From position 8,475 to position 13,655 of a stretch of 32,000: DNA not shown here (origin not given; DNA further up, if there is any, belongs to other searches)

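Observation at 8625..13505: KS-AT-AMT-CP module placed after an NRPS module: predicted 3-amino-4-amido (vicinal diamine) unit and an unusual domain order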

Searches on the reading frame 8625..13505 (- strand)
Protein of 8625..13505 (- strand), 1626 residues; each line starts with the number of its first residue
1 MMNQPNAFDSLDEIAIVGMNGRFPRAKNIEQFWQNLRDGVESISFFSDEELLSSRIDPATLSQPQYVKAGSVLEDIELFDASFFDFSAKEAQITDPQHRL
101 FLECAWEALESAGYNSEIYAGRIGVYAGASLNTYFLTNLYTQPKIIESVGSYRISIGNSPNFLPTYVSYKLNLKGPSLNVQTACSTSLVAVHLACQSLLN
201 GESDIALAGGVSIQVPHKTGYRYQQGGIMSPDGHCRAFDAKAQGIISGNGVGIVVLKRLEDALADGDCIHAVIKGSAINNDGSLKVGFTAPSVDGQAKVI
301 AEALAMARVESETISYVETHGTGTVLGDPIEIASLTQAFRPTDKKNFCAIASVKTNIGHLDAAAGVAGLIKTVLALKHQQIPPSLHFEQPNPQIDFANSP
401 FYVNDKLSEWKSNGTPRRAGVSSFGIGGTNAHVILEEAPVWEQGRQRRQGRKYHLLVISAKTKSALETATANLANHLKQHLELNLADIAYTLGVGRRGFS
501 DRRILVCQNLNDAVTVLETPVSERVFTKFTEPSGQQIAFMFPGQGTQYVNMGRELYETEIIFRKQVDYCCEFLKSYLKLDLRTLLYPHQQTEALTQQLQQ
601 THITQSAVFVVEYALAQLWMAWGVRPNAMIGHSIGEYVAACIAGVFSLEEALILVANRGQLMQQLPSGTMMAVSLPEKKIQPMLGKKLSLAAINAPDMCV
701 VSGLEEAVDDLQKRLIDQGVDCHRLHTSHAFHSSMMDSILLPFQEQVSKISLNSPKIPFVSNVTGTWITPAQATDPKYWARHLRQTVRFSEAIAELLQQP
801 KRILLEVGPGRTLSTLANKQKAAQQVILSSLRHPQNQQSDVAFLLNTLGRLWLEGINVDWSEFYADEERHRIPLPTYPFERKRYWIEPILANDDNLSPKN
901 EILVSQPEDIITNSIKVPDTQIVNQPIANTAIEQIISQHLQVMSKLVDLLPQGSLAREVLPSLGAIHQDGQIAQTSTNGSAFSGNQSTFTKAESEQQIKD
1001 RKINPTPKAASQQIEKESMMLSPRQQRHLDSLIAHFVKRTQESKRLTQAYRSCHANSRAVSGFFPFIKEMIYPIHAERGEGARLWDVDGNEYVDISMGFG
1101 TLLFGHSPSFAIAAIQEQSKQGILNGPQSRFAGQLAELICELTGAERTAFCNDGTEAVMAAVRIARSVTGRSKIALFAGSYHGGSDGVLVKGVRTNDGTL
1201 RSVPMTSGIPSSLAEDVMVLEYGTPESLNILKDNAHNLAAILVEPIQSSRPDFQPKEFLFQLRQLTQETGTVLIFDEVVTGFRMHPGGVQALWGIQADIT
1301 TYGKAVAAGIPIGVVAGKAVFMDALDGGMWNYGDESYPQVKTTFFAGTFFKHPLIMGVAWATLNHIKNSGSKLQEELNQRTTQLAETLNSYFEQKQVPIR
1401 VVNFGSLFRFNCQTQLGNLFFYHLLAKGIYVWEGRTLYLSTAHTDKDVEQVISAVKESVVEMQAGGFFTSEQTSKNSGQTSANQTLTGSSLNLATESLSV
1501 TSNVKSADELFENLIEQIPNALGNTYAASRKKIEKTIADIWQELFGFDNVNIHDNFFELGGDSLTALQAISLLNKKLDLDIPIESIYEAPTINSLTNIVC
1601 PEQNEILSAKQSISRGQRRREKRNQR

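Call 3: search_protein_families(library=pfam, proteins=[window:8625-13505:-], max_evalue=1)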
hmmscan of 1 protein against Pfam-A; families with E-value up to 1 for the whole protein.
window:8625-13505:- (1626 aa): 11 families
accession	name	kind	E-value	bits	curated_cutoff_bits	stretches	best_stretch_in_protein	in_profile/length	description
PF00109.32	ketoacyl-synt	-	2.7e-75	253.7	20.8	1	12-262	2-252/252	Beta-ketoacyl synthase, N-terminal domain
PF00698.26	Acyl_transf_1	-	9.7e-53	180.1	32.7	1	539-836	2-299/319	Acyl transferase domain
PF00202.27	Aminotran_3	-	7.4e-51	173.5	30.5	1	1073-1433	10-373/403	Aminotransferase class-III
PF02801.28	Ketoacyl-synt_C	-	5.9e-44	149.3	20.8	1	270-388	1-119/119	Beta-ketoacyl synthase, C-terminal domain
PF22621.2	CurL-like_PKS_C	-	1.3e-23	83.1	27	1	454-517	1-64/64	CurL-like, PKS C-terminal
PF16197.11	KAsynt_C_assoc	-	1.8e-19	70.6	33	1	390-492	1-99/111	Ketoacyl-synthetase C-terminal extension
PF00550.31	PP-binding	-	5.1e-15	55.9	20.8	1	1536-1597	2-65/67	Phosphopantetheine attachment site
PF22336.2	RhiE-like_linker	-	2.1e-14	53.7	27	1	457-519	1-62/67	RhiE-like, KS-MAT linker domain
PF00108.29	Thiolase_N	-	0.00025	21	26.4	1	174-211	75-112/260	Thiolase, N-terminal domain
PF23297.2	ACP_SdgA_C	-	0.037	14.5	27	1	1528-1605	6-85/95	Highly reducing polyketide synthase sdgA, C-terminal ACP domain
PF09327.17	Phage_Tail_Tip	-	0.067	13.4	22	1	1287-1316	14-43/139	Bacteriophage tail tip fiber protein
